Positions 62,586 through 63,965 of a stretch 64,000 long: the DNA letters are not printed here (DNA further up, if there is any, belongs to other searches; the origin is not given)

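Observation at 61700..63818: Overlapping MTase plus DUF262-HNH gene pair: candidate non-canonical restriction-modification or defence module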

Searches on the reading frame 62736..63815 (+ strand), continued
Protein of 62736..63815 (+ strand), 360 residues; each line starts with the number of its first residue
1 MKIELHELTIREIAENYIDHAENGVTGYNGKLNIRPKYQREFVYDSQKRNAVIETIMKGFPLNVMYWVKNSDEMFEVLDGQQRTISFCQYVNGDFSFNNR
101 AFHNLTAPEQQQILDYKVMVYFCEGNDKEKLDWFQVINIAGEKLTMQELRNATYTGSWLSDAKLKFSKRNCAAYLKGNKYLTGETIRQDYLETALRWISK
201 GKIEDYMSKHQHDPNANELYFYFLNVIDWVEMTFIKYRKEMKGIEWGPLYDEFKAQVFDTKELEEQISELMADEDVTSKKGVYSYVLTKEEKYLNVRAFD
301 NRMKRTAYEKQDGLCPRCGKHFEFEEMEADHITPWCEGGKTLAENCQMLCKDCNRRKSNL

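Call 20: find_encoding_contigs(protein=P0001, flank=10000, max_places=6)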
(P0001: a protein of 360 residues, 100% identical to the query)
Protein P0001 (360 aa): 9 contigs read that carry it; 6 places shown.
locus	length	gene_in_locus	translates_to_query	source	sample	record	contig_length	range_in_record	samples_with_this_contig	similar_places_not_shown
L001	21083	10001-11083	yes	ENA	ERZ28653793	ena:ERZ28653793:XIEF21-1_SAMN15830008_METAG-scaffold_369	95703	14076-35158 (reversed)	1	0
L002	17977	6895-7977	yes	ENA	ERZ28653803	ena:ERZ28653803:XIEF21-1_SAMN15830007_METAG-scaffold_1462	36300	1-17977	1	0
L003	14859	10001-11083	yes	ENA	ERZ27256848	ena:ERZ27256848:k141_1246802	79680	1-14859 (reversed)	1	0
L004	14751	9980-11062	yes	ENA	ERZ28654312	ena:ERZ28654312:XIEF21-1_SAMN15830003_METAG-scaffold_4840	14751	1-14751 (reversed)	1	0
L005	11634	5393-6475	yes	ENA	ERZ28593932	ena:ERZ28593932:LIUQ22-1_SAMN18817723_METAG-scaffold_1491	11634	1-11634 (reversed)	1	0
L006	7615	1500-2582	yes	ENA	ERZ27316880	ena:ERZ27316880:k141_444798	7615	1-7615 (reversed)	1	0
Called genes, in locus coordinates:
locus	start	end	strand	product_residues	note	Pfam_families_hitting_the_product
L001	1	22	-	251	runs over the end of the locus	PF12802:MarR_2 (faint), PF13412:HTH_24 (weak)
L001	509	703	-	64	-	-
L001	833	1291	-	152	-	PF00583:Acetyltransf_1, PF13673:Acetyltransf_10, PF13508:Acetyltransf_7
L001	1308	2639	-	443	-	PF03553:Na_H_antiporter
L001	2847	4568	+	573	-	PF01368:DHH, PF02272:DHHA1, PF17768:RecJ_OB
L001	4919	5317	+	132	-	-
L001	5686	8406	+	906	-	PF01326:PPDK_N, PF00391:PEP-utilizers, PF02896:PEP-utilizers_C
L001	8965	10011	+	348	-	PF13651:EcoRI_methylase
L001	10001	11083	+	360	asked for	PF03235:GmrSD_N, PF01844:HNH, PF14279:HNH_5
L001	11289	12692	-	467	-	PF12704:MacB_PCD, PF02687:FtsX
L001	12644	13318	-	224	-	PF00005:ABC_tran, PF02463:SMC_N (weak), PF13304:AAA_21 (faint)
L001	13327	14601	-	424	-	PF25954:Beta-barrel_RND_2 (weak), PF25990:Beta-barrel_YknX (weak)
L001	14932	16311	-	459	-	PF00392:GntR, PF00155:Aminotran_1_2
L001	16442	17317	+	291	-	PF01680:SOR_SNZ, PF05690:ThiG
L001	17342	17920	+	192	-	PF01174:SNO, PF07685:GATase_3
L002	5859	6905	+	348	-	PF13651:EcoRI_methylase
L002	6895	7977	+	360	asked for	PF03235:GmrSD_N, PF01844:HNH, PF14279:HNH_5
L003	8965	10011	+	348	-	PF13651:EcoRI_methylase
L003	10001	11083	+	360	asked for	PF03235:GmrSD_N, PF01844:HNH, PF14279:HNH_5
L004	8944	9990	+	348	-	PF13651:EcoRI_methylase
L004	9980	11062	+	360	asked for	PF03235:GmrSD_N, PF01844:HNH, PF14279:HNH_5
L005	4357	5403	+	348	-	PF13651:EcoRI_methylase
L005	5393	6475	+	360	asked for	PF03235:GmrSD_N, PF01844:HNH, PF14279:HNH_5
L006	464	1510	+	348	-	PF13651:EcoRI_methylase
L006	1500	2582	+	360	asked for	PF03235:GmrSD_N, PF01844:HNH, PF14279:HNH_5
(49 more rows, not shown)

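Call 22: get_annotated_region(hit=H1, flank=4000)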
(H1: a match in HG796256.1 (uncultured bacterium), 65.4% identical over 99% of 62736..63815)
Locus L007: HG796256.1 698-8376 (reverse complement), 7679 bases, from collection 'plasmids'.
description: Uncultured bacterium plasmid pRGI00069
organism: uncultured bacterium (NCBI taxid 77133)
taxonomy: Bacteria; ; ; ; ; ; uncultured bacterium
host: -; source: -; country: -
typing (MOB-suite, as given by PLSDB): non-mobilizable; replicon rep_cluster_1563
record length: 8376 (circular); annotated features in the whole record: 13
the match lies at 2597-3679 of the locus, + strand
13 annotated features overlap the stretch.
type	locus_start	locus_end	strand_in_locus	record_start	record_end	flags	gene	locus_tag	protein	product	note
CDS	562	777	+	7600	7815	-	-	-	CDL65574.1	-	-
CDS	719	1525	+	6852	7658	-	-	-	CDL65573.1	-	-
CDS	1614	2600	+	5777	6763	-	-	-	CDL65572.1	-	-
CDS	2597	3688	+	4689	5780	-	-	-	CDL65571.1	-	-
CDS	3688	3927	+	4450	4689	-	-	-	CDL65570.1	-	-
CDS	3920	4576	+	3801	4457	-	-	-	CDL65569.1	-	-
CDS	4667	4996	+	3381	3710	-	-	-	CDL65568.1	-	-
CDS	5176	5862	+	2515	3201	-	-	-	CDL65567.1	-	-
CDS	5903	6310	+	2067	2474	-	-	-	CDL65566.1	-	-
CDS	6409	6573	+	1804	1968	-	-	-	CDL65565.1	-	-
CDS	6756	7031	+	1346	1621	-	-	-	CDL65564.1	-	-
CDS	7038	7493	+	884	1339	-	-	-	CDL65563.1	-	-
CDS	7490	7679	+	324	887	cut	-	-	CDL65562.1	-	-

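Call 27: find_related_loci(query=A1, collection=genome_contigs, flank=10000)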
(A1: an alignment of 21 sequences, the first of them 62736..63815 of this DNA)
Query A1 (360 aa) in genome_contigs; peptide patterns used: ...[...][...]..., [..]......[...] (x = any residue, [..] = any of these).
600 stretches matched a pattern (row limit reached: there are more); 574 encode a relative of the query (tblastn E <= 1e-3); the best 80 are kept; 80 distinct loci.
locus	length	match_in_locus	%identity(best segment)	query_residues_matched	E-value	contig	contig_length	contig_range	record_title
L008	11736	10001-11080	75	1-360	0e+0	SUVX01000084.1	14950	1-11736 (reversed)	MAG: Lentisphaerae bacterium isolate SIG83 NODE_15866_length_14950_cov_2.277946, whole genome shotgun sequence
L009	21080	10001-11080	75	1-360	0e+0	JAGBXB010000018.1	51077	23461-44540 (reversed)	MAG: Lentisphaeria bacterium isolate RGIG9525 Yak_Cecum.Co__c487397, whole genome shotgun sequence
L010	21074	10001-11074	73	1-358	0e+0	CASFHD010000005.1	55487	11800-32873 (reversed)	uncultured Christensenella sp. isolate A30_L1_343343_idba_bin.73 genome assembly, contig: A30_L1_343343_idba_bin.73.fa_s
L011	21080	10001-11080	72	1-360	0e+0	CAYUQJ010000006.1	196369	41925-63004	MAG TPA_asm: uncultured Leptolinea sp. isolate binchicken_co27_78 genome assembly, contig: NODE_73_length_196369_cov_67.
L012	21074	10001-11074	72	1-358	0e+0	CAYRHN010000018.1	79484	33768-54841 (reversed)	MAG TPA_asm: uncultured Anaerolineaceae bacterium isolate SRP216815_co1_295 genome assembly, contig: NODE_353_length_794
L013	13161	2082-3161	70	1-360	0e+0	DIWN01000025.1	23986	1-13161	MAG TPA_asm: Anaerolineaceae bacterium UBA6105 UBA6105_contig_21497, whole genome shotgun sequence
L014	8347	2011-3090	70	1-360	0e+0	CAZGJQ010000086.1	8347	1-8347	MAG TPA_asm: uncultured Oscillospiraceae bacterium isolate SRP241341_co1_204 genome assembly, contig: NODE_8602_length_8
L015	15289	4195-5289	71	1-359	0e+0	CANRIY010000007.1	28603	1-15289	MAG: uncultured Clostridia bacterium isolate Lapin-024__bin61 genome assembly, contig: Lapin-024__NODE_2105_length_28603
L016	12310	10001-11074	71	1-358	0e+0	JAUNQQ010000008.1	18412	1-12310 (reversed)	MAG: Candidatus Saccharibacteria bacterium isolate S39M_St_22 NODE_532_length_18412_cov_11.430245, whole genome shotgun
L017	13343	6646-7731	71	1-360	0e+0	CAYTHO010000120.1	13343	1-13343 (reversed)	MAG TPA_asm: uncultured Anaerolineaceae bacterium isolate SRP167436_co1_223 genome assembly, contig: NODE_7614_length_13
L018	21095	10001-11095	70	1-359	2e-180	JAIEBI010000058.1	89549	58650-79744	MAG: Clostridiales bacterium isolate SC0382_S12_10 SC0382_S12_10_contig_58, whole genome shotgun sequence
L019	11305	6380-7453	70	1-358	2e-180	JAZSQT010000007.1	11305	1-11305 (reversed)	MAG: Mucispirillaceae bacterium isolate T1900044541_TS20190007.MAGScoT_cleanbin_000008 SGB_70_k141_1554158, whole genome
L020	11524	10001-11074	70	1-358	1e-178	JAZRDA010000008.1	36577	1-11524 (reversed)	MAG: Candidatus Nanosyncoccus sp. isolate T1900045509_YK20190203.MAGScoT_cleanbin_000035 SGB_7548_k141_1935769, whole ge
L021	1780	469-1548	69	1-360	0e+0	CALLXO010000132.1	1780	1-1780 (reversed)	MAG TPA_asm: uncultured Clostridia bacterium isolate SRR1561992_bin.43_CONCOCT_v1.1_MAG genome assembly, contig: ERZ7240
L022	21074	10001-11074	69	1-358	3e-176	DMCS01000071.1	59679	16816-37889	MAG TPA_asm: Candidatus Mesolinea sp. isolate UBA7927 contig_3094, whole genome shotgun sequence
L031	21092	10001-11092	66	1-360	7e-166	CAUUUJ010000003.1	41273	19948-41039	MAG TPA_asm: uncultured Candidatus Saccharibacteria bacterium isolate SRR23388455_bin.18_MetaWRAP_v1.3_MAG genome assemb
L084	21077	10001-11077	61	1-359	2e-158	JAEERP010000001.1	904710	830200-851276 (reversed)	MAG: Paludibacteraceae bacterium isolate Tb.RUG.361 NODE_1_length_904710_cov_20.641961, whole genome shotgun sequence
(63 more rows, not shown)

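Call 31: search_dna_similar(query=window:62736-63815:+, collection=phages, mode=protein, max_rows=15)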
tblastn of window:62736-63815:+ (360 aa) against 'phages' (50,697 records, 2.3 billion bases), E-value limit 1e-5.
Records with a match: 14; places in all: 14; records where one place covers at least 80% of the query: 4.
Best place of each record, by identity: 60-80% 1; <60% 13.
By first word of the organism name: Bacteriophage 3; Mycobacterium 3; Flavobacterium 2; Peduovirus 2; Vibrio 2; Staphylococcus 1; Nitrosopumilaceae 1.
By host as written in the record: - 6; Flavobacterium sp. LMO6 2; Mycobacterium smegmatis mc2 155 2; Staphylococcus aureus 1; Vibrio cyclitrophicus 10N.286.55.E6 1; Vibrio sp. 1; Mycobacterium smegmatic mc2 155 1.
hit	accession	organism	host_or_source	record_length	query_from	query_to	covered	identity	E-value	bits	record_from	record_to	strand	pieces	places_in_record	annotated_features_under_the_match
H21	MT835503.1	Bacteriophage sp.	human fecal samples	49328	1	359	100%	62.8%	7e-157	493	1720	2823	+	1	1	record has no annotation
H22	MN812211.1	Flavobacterium phage vB_FspS_laban6-1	Flavobacterium sp. LMO6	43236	7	359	98%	40.4%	3e-88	295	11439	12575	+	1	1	HNH endonuclease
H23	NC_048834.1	Flavobacterium phage vB_FspS_laban6-1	Flavobacterium sp. LMO6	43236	7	359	98%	40.4%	3e-88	295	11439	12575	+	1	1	DUF262 domain-containing protein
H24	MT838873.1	Bacteriophage sp.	human fecal samples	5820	9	359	98%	39.6%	3e-81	275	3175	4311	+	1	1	record has no annotation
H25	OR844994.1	Staphylococcus phage SA 1306 Kay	Staphylococcus aureus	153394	180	359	50%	36.8%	1e-26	117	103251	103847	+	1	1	record has no annotation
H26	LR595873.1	Peduovirus P24B2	-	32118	3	160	44%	24.7%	1e-7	60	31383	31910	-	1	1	hypothetical protein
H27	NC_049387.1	Peduovirus P24B2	-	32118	3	160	44%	24.7%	1e-7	60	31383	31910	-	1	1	hypothetical protein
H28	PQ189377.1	Vibrio phage 10N.286.55.E6_PE002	Vibrio cyclitrophicus 10N.286.55.E6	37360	31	156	35%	29.9%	2e-11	71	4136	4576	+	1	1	hypothetical protein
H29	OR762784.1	Vibrio phage L9-1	Vibrio sp.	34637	31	156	35%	27.2%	4e-10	67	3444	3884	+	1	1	hypothetical protein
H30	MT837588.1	Bacteriophage sp.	human fecal samples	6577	289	360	20%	40.3%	3e-8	61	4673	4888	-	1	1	record has no annotation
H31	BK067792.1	Nitrosopumilaceae spindle-shaped virus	seawater environment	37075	293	357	18%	38.5%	6e-6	54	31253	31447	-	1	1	ORF66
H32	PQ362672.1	Mycobacterium phage Hami1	Mycobacterium smegmatic mc2 155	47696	1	43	12%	51.2%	4e-6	55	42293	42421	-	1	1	72: hypothetical protein | 73: DNA methyltransferase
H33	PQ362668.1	Mycobacterium phage Marchy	Mycobacterium smegmatis mc2 155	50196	1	43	12%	51.2%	4e-6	55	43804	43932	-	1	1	71: hypothetical protein | 72: DNA methyltransferase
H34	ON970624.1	Mycobacterium phage Norz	Mycobacterium smegmatis mc2 155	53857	1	43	12%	51.2%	5e-6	54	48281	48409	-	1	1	74: hypothetical protein | 75: DNA methyltransferase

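Call 48: get_annotated_region(hit=H8, flank=3000)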
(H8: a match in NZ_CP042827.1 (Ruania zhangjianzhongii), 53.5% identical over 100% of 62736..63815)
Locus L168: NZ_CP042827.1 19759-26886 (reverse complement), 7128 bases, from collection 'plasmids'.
description: Ruania zhangjianzhongii strain HY168 plasmid unnamed, complete sequence
organism: Ruania zhangjianzhongii (NCBI taxid 2603206)
taxonomy: Bacteria; Actinomycetota; Actinomycetes; Micrococcales; Ruaniaceae; Ruania; Ruania zhangjianzhongii
host: -; source: bat,pure culture,feces; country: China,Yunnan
typing (MOB-suite, as given by PLSDB): mobilizable; relaxase MOBF
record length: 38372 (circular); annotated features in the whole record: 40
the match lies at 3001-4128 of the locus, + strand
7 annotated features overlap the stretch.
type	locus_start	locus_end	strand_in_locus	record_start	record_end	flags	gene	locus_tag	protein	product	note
CDS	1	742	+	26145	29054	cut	-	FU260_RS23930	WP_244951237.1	AAA family ATPase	-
CDS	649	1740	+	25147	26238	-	-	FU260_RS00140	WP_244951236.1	toprim domain-containing protein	-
CDS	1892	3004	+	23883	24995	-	-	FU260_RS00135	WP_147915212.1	adenine-specific methyltransferase EcoRI family protein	-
CDS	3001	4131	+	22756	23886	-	-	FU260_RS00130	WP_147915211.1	DUF262 domain-containing protein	-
CDS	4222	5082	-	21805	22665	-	-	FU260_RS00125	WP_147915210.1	hypothetical protein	-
CDS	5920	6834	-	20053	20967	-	-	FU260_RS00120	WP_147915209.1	hypothetical protein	-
CDS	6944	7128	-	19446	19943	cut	-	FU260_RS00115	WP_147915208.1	hypothetical protein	-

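Call 49: get_annotated_region(hit=H16, flank=3000)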
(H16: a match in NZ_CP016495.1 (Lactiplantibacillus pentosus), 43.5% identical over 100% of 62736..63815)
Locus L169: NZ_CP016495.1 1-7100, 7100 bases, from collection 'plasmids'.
description: Lactiplantibacillus pentosus strain BGM48 plasmid pBGM48-4, complete sequence
organism: Lactiplantibacillus pentosus (NCBI taxid 1589)
taxonomy: Bacteria; Bacillota; Bacilli; Lactobacillales; Lactobacillaceae; Lactiplantibacillus; Lactiplantibacillus pentosus
host: -; source: bacteria,olive fermentation; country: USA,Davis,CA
typing (MOB-suite, as given by PLSDB): mobilizable; replicon rep_cluster_1229; relaxase MOBQ
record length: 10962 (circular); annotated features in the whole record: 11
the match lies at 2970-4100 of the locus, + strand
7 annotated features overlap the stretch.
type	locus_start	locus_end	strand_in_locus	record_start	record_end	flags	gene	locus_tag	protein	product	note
CDS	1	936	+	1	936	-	-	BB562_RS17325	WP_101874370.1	replication initiation protein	GO:0006270 - DNA replication initiation [Evidence IEA]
CDS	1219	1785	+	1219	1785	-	-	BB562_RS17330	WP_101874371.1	DUF536 domain-containing protein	-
CDS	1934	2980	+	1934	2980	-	-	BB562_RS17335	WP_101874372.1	adenine-specific methyltransferase EcoRI family protein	-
CDS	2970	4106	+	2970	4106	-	-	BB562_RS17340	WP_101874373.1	DUF262 domain-containing protein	-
CDS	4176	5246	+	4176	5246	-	-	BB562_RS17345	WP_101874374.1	hypothetical protein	-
CDS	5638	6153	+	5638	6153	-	-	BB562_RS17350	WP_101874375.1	hypothetical protein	-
CDS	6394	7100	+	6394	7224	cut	-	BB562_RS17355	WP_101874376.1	GIY-YIG nuclease family protein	-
